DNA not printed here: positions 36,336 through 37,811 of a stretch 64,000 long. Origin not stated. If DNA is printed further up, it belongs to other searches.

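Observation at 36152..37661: Atypical diadenylate-cyclase-fold protein (degenerate RHR motif, Zn-ribbon tail) in an apparent operon with an Hpt protein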

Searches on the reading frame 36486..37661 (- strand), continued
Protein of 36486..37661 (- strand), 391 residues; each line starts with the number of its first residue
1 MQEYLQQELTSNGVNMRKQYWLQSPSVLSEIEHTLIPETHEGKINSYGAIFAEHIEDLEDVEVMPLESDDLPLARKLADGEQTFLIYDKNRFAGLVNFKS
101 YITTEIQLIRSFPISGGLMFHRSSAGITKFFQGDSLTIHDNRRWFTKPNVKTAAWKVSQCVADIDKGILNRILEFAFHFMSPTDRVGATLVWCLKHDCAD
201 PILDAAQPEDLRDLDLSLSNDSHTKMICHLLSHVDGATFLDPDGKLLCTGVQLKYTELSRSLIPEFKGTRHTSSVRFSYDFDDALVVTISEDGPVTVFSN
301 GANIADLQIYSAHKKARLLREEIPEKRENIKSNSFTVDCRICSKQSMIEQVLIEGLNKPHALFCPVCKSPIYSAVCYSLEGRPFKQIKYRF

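Call 16: search_protein_families(library=pfam, proteins=[L001:9301-9801:+, L002:7451-7801:+, L002:7626-8114:+, L028:8952-9704:+, L040:8993-9814:+, L053:5239-6132:+, L014:9387-9761:+, L017:1351-1797:+, L065:8783-9505:+, L058:9381-10865:+], max_evalue=0.01)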
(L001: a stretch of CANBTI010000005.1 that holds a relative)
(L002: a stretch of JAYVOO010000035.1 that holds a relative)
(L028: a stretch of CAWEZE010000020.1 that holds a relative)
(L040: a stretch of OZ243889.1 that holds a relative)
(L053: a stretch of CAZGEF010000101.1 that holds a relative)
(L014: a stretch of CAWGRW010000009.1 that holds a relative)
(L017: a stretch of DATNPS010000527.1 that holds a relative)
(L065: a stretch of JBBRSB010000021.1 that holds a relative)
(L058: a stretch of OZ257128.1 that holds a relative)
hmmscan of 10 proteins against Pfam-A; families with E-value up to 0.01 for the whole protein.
L001:9301-9801:+ (166 aa): 1 family
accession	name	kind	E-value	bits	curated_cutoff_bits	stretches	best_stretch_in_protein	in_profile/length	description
PF00072.30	Response_reg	-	2.7e-13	50.5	30.2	1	35-97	1-62/111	Response regulator receiver domain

L002:7451-7801:+ (116 aa): 0 families

L002:7626-8114:+ (162 aa): 0 families

L028:8952-9704:+ (250 aa): 2 families
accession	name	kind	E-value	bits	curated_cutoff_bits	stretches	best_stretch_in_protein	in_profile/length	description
PF00188.32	CAP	-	1.1e-23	84.7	21.1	1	131-246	1-117/117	Cysteine-rich secretory protein family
PF01456.22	Mucin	-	0.00056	20.4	34.7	1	18-128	10-114/143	Mucin-like glycoprotein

L040:8993-9814:+ (273 aa): 1 family
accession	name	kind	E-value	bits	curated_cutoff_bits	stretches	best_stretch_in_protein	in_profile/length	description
PF01590.32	GAF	-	3.1e-06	28.2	22.4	1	43-179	4-133/133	GAF domain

L053:5239-6132:+ (297 aa): 0 families

L014:9387-9761:+ (124 aa): 4 families
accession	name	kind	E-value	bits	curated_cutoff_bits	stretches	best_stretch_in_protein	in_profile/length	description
PF12680.13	SnoaL_2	-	3.6e-11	44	27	1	13-113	4-99/102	SnoaL-like domain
PF14534.12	DUF4440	-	2.6e-09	37.9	25.2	1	10-115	5-107/107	Domain of unknown function (DUF4440)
PF07366.18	SnoaL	-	0.0017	18.6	28.4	1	9-89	3-81/126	SnoaL-like polyketide cyclase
PF13577.12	SnoaL_4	-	0.0063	17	24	0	8-116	11-123/126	SnoaL-like domain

L017:1351-1797:+ (148 aa): 0 families

L065:8783-9505:+ (240 aa): 1 family
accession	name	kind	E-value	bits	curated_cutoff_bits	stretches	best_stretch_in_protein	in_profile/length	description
PF14742.11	GDE_N_bis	-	6.6e-43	147.1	22.1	1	14-199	1-190/194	N-terminal domain of (some) glycogen debranching enzymes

L058:9381-10865:+ (494 aa): 3 families
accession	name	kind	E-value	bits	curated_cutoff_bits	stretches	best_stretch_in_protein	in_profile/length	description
PF00069.31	Pkinase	-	2.1e-35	122.8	31.7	1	13-249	2-259/263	Protein kinase domain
PF07714.23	PK_Tyr_Ser-Thr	-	9.1e-25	87.9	23.1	1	16-251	5-258/258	Protein tyrosine and serine/threonine kinase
PF01636.29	APH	-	0.00022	21.5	23.2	1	81-148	134-200/239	Phosphotransferase enzyme family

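Call 29: predict_structure(alignment_id=A2)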
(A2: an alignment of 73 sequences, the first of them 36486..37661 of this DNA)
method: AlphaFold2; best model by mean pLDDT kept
length: 391 residues; sequences in the alignment: 73
mean_pLDDT: 93.3   pTM: 0.88
mean pLDDT of the five models: 93.3, 92.6, 92.5, 91.5, 91.6
residues with pLDDT >= 90: 332; 70-90: 53; 50-70: 6; < 50: 0
segments of 3 or more residues with pLDDT < 50: none
pLDDT, mean of each block of 10 residues (from residue 1): 92 92 96 93 95 96 98 97 97 97 90 95 93 92 88 93 96 92 80 91 81 96 94 95 97 96 94 97 95 88 86 92 95 97 97 97 97 97 89 50
secondary structure, 60 per line:
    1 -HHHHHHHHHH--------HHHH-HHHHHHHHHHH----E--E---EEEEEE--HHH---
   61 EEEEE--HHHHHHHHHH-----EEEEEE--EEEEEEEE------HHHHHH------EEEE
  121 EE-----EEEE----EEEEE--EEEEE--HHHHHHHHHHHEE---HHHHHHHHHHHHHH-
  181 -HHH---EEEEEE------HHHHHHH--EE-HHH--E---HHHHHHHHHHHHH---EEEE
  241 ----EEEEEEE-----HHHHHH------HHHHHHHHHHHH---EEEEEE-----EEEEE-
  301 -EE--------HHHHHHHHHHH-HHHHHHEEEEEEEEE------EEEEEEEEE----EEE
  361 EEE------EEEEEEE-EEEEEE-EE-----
elements in order: H2-11 H20-23 H25-35 E47-52 E61-65 H68-77 E83-88 E91-98 H105-110 E117-122 E128-131 E136-140 E143-147 H150-160 H166-179 E188-193 H200-206 H221-233 E237-240 E245-251 H257-262 H269-280 E284-289 E295-299 H312-322 H324-329 E330-338 E345-353 E358-363 E370-376 E378-383

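Call 31: fold_search(model_id=the predicted structure, library=pdb)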
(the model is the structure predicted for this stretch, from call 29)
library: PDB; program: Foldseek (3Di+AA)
matches with E <= 10: 321; with E <= 0.001: 7
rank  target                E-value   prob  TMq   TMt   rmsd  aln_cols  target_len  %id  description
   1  9y9y_D                2.0e-06  1.00  0.28  0.31   6.6       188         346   20  Crystal structure of DNA integrity scanning protein DisA from Mycobacterium tuberculosis in complex with cyclic di-AMP (released 2025-09-24)
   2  9y9y_C                2.2e-06  1.00  0.28  0.32   6.8       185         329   20  Crystal structure of DNA integrity scanning protein DisA from Mycobacterium tuberculosis in complex with cyclic di-AMP (released 2025-09-24)
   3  9y9y_A                3.6e-06  1.00  0.24  0.27   5.8       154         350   22  Crystal structure of DNA integrity scanning protein DisA from Mycobacterium tuberculosis in complex with cyclic di-AMP (released 2025-09-24)
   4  6gyx_B                5.0e-06  1.00  0.23  0.52  11.5       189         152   17  Crystal structure of DacA from Staphylococcus aureus in complex with ApCpp (released 2019-01-23)
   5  9y4s_G                6.3e-06  1.00  0.27  0.31   7.1       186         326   19  Crystal structure of DNA integrity scanning protein (DisA) from Mycobacterium tuberculosis in complex with cyclic di-A (released 2025-09-17)
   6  4yxm_A                1.3e-05  1.00  0.28  0.31   6.5       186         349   14  Structure of Thermotoga maritima DisA D75N mutant with reaction product c-di-AMP (released 2015-06-03)
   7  7y0d_A                1.8e-05  1.00  0.29  0.32   5.6       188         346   21  Cryo-EM structure of the Mycobacterium smegmatis DNA integrity scanning protein (MsDisA). (released 2023-02-08)
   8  7aze_B                1.1e-01  0.03  0.09  0.09  20.3       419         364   10  DNA polymerase sliding clamp from Escherichia coli with peptide 18 bound (released 2021-12-01)
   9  1f13_A                1.7e-01  0.06  0.09  0.06  20.6       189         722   10  RECOMBINANT HUMAN CELLULAR COAGULATION FACTOR XIII (released 1998-08-12)
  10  4k3m_A                1.8e-01  0.02  0.09  0.09  20.8       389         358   10  E.coli sliding clamp in complex with AcALDLF peptide (released 2013-05-01)
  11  8pat_A                3.0e-01  0.02  0.10  0.10  21.5       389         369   10  Structure of the E.coli DNA polymerase sliding clamp with a covalently bound peptide 3. (released 2024-03-13)
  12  3lk2_A                3.4e-01  0.03  0.08  0.09  16.7       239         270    9  Crystal structure of CapZ bound to the uncapping motif from CARMIL (released 2010-04-07)
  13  6za4_C                3.4e-01  0.02  0.08  0.08  22.9       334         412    8  M. tuberculosis salicylate synthase MbtI in complex with 5-(3-cyanophenyl)furan-2-carboxylate (released 2020-07-01)
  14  8cix_A                4.0e-01  0.01  0.09  0.09  20.8       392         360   11  DNA-polymerase sliding clamp (DnaN) from Escherichia coli in complex with Griselimycin. (released 2023-11-29)
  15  6za4_D                4.5e-01  0.02  0.07  0.06  21.5       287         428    7  M. tuberculosis salicylate synthase MbtI in complex with 5-(3-cyanophenyl)furan-2-carboxylate (released 2020-07-01)
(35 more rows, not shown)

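Call 32: search_solved_structures(query=A2, max_evalue=1, show_alignments=4)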
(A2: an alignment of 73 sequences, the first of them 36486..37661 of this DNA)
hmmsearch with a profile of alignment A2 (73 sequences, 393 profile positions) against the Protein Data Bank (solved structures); distinct sequences matched with E-value up to 1: 15.
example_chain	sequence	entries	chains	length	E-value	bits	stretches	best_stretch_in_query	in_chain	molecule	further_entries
9g69_C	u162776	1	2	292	0.00083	21.4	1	185-317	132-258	Diadenylate cyclase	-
8ofo_AAA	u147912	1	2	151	0.0018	20.3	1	185-313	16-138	Diadenylate cyclase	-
7l8n_A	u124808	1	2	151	0.0028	19.6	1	185-315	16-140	Diadenylate cyclase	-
7y0d_A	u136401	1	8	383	0.012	17.5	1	234-283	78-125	DNA integrity scanning protein DisA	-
6gyw_A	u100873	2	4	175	0.016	17.1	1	175-308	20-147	Diadenylate cyclase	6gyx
8ofg_A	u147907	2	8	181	0.023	16.7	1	186-319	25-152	Diadenylate cyclase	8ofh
6huw_A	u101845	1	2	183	0.025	16.5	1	190-330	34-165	Diadenylate cyclase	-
7ojs_H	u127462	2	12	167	0.028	16.4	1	218-330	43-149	Cyclic di-AMP synthase CdaA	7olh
9y4s_A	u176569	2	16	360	0.03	16.3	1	234-284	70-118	DNA integrity scanning protein DisA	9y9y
6gyy_A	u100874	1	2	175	0.037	16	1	176-308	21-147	Diadenylate cyclase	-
2fb5_A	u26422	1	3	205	0.038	15.9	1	184-296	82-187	hypothetical Membrane Spanning Protein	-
9g0g_A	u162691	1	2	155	0.069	15.1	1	190-315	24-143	Cyclic di-AMP synthase CdaA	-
8ogk_A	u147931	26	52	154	0.074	15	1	190-315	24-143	Cyclic di-AMP synthase CdaA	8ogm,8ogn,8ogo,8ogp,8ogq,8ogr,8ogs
6j0d_A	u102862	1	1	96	0.076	14.9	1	337-387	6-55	transcription factor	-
8ofj_B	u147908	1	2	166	0.75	11.7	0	261-307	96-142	Diadenylate cyclase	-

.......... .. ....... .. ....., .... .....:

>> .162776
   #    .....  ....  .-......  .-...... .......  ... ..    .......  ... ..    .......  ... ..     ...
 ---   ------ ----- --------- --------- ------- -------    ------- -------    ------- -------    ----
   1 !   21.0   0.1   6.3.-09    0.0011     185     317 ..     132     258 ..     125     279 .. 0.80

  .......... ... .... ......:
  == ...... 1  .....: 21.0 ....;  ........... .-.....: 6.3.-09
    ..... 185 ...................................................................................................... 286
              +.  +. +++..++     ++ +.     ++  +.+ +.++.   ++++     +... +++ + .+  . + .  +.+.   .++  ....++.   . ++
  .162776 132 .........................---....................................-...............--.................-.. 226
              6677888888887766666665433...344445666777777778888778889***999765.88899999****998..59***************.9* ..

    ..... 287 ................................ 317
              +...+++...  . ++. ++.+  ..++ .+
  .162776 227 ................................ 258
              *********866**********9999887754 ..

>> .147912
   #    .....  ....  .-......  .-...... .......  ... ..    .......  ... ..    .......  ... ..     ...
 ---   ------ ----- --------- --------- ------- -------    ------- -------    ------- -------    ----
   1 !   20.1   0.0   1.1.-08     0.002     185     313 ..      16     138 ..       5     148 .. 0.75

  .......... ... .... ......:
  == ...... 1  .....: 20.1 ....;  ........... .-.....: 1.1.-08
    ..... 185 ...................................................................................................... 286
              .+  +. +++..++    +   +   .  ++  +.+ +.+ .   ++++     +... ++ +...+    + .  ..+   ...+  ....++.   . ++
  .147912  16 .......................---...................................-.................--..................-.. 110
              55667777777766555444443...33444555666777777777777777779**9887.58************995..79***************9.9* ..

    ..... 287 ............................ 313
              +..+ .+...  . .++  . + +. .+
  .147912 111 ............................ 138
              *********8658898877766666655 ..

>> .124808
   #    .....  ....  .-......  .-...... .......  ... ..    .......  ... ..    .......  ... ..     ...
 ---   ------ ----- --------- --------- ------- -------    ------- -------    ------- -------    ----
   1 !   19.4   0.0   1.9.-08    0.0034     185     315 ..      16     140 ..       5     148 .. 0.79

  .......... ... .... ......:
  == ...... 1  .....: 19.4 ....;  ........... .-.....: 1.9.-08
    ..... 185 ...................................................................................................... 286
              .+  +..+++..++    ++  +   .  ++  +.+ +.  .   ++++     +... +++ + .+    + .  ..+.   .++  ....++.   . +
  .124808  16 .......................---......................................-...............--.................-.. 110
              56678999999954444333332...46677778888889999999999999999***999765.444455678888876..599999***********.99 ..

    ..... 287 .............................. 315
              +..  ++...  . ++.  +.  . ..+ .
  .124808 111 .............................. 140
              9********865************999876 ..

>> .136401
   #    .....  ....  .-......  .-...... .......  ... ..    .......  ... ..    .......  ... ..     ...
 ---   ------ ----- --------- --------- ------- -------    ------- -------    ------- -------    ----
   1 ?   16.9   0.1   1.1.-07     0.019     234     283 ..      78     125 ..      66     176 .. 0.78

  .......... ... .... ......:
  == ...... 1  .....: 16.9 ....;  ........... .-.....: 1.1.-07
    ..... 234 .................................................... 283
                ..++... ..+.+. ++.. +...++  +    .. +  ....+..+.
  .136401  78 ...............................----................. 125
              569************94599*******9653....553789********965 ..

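Call 38: search_protein_families(library=pfam, proteins=[L009:2019-5381:+, L009:5539-6855:+, L009:6924-7856:+, L020:4870-6561:+, L020:6565-7968:+, L016:1523-2308:+, L013:3303-6563:-, L019:7575-7880:+, L012:7138-7662:-, L018:6612-7142:+], max_evalue=0.001)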
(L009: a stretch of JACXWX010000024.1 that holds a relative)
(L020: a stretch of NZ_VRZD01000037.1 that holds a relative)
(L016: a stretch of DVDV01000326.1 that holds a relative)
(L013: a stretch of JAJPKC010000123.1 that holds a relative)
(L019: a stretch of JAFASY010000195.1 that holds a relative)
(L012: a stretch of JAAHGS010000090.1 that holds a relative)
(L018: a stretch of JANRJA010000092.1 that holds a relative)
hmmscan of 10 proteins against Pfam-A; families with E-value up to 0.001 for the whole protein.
L009:2019-5381:+ (1120 aa): 4 families
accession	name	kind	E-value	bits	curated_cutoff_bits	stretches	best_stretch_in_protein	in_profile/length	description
PF00072.30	Response_reg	-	7e-25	87.8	30.2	1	999-1111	1-110/111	Response regulator receiver domain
PF01584.24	CheW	-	3.2e-15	56.4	23.5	1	799-940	2-136/138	CheW-like domain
PF02518.31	HATPase_c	-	8.5e-15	55.6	26.4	1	649-793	3-110/111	Histidine kinase-, DNA gyrase B-, and HSP90-like ATPase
PF01627.28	Hpt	-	3.6e-12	46.8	24.6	1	30-92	5-60/84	Hpt domain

L009:5539-6855:+ (438 aa): 1 family
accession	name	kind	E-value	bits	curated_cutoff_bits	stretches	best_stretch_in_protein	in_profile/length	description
PF04107.18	GCS2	-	2.6e-10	40.6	21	1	12-321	2-270/291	Glutamate-cysteine ligase family 2(GCS2)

L009:6924-7856:+ (310 aa): 1 family
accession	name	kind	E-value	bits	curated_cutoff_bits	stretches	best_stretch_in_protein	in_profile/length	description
PF05013.17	FGase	-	6.7e-19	69.4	28.9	1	57-266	2-214/219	N-formylglutamate amidohydrolase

L020:4870-6561:+ (563 aa): 12 families
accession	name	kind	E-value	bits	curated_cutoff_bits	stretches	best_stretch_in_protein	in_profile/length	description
PF07992.20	Pyr_redox_2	-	2.2e-36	126.2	26.1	1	239-549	1-291/291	Pyridine nucleotide-disulphide oxidoreductase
PF13738.12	Pyr_redox_3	-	1.3e-18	67.7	30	1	294-497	80-288/305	Pyridine nucleotide-disulphide oxidoreductase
PF00072.30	Response_reg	-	2.3e-14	54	30.2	1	16-128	1-104/111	Response regulator receiver domain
PF01266.30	DAO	-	7.5e-11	42.6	27.9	1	240-280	1-43/353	FAD dependent oxidoreductase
PF00070.33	Pyr_redox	-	4.7e-09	37.1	22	1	384-455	2-79/82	Pyridine nucleotide-disulphide oxidoreductase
PF03486.20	HI0933_like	-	1.3e-07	31.8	50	0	240-271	2-33/244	HI0933-like protein Rossmann domain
PF12831.13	FAD_oxidored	-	6e-06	26.2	27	1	240-277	1-39/416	FAD dependent oxidoreductase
PF13450.12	NAD_binding_8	-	7.2e-05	23.4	21.9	1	243-281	1-40/68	NAD(P)-binding Rossmann-like domain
PF00890.30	FAD_binding_2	-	0.00013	21.7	20.4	1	240-279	1-41/414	FAD binding domain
PF00462.30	Glutaredoxin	-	0.00037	21.1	22.9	0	163-208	10-53/60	Glutaredoxin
PF01946.23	Thi4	-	0.0005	19.8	26.2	1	239-277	18-58/235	Thi4 family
PF01494.25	FAD_binding_3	-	0.00063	19.5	22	0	240-271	3-34/349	FAD binding domain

L020:6565-7968:+ (467 aa): 3 families
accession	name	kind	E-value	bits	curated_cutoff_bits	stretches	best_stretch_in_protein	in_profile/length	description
PF02518.31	HATPase_c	-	3.6e-26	92.2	26.4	1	363-466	5-110/111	Histidine kinase-, DNA gyrase B-, and HSP90-like ATPase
PF00027.35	cNMP_binding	-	7.7e-18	64.7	27.5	1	34-118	2-87/89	Cyclic nucleotide-binding domain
PF14501.12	HATPase_c_5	-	1.1e-06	28.9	22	1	364-454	6-92/102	GHKL domain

L016:1523-2308:+ (261 aa): 5 families
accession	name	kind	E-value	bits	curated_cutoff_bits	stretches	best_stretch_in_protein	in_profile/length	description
PF00005.33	ABC_tran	-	6.3e-38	130.9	25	1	20-171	1-137/137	ABC transporter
PF13304.12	AAA_21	-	9.3e-11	42.8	27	1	139-203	234-301/304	AAA domain, putative AbiEii toxin, Type IV TA system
PF02463.25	SMC_N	-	1.8e-06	28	40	1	32-205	26-202/220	RecF/RecN/SMC N terminal domain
PF13401.12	AAA_22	-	0.00058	20.6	27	0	31-79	6-51/130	AAA domain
PF09818.15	ABC_ATPase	-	0.00079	19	23.2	0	5-51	52-100/283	P-loop domain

L013:3303-6563:- (1086 aa): 11 families
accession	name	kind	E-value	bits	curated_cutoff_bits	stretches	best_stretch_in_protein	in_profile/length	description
PF01590.32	GAF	-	9.4e-60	201.4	22.4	3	667-812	1-133/133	GAF domain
PF08447.18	PAS_3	-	5.7e-27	94.3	25.6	2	221-306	2-89/89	PAS fold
PF00989.32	PAS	-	6.8e-23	81.3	22.6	1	324-434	1-113/113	PAS fold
PF02518.31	HATPase_c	-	2.8e-21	76.5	26.4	1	954-1074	2-106/111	Histidine kinase-, DNA gyrase B-, and HSP90-like ATPase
PF13426.13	PAS_9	-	1.1e-20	74.3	27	1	335-436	2-103/103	PAS domain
PF13185.12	GAF_2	-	4.7e-20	72.6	28.6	2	466-605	3-136/136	GAF domain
PF08448.16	PAS_4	-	1.7e-14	54.4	23.1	1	334-438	5-109/110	PAS fold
PF00512.31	HisKA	-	8.3e-14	51.8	26.9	1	835-907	2-65/66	His Kinase A (phospho-acceptor) domain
PF13492.12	GAF_3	-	6.9e-13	49.6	27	1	667-814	1-129/129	GAF domain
PF13188.13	PAS_8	-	5.5e-09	36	21.8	1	324-374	1-51/65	PAS domain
PF13596.12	PAS_10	-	5.5e-05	24.2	22.1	1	331-435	6-106/106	PAS domain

L019:7575-7880:+ (101 aa): 0 families

L012:7138-7662:- (174 aa): 1 family
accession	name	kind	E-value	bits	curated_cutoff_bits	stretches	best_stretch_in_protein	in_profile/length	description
PF14261.11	DUF4351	-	0.00012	22.5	25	1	95-137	2-46/59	Domain of unknown function (DUF4351)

L018:6612-7142:+ (176 aa): 1 family
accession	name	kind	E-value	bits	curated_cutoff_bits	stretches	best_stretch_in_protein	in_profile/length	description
PF13778.12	DUF4174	-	9.4e-35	120.1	27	1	56-171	2-120/120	Domain of unknown function (DUF4174)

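Call 39: find_encoding_contigs(protein=P0003, flank=6000, max_places=1)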
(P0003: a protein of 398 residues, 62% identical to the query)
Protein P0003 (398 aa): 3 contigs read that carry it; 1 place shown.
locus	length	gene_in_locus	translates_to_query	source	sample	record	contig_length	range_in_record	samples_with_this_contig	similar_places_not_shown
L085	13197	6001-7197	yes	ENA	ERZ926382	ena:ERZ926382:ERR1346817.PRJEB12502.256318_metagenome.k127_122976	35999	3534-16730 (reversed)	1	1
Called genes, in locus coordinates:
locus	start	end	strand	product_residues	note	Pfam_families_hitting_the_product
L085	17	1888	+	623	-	PF13091:PLDc_2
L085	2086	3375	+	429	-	-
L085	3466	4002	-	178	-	PF13628:DUF4142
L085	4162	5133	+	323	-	PF00657:Lipase_GDSL, PF13472:Lipase_GDSL_2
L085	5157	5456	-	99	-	PF01741:MscL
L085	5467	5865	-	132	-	PF00072:Response_reg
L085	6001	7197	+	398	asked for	PF21753:DACNK, PF02457:DAC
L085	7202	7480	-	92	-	-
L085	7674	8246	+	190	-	-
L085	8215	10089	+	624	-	-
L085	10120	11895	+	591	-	PF01103:Omp85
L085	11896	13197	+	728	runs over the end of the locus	PF04357:TamB (weak)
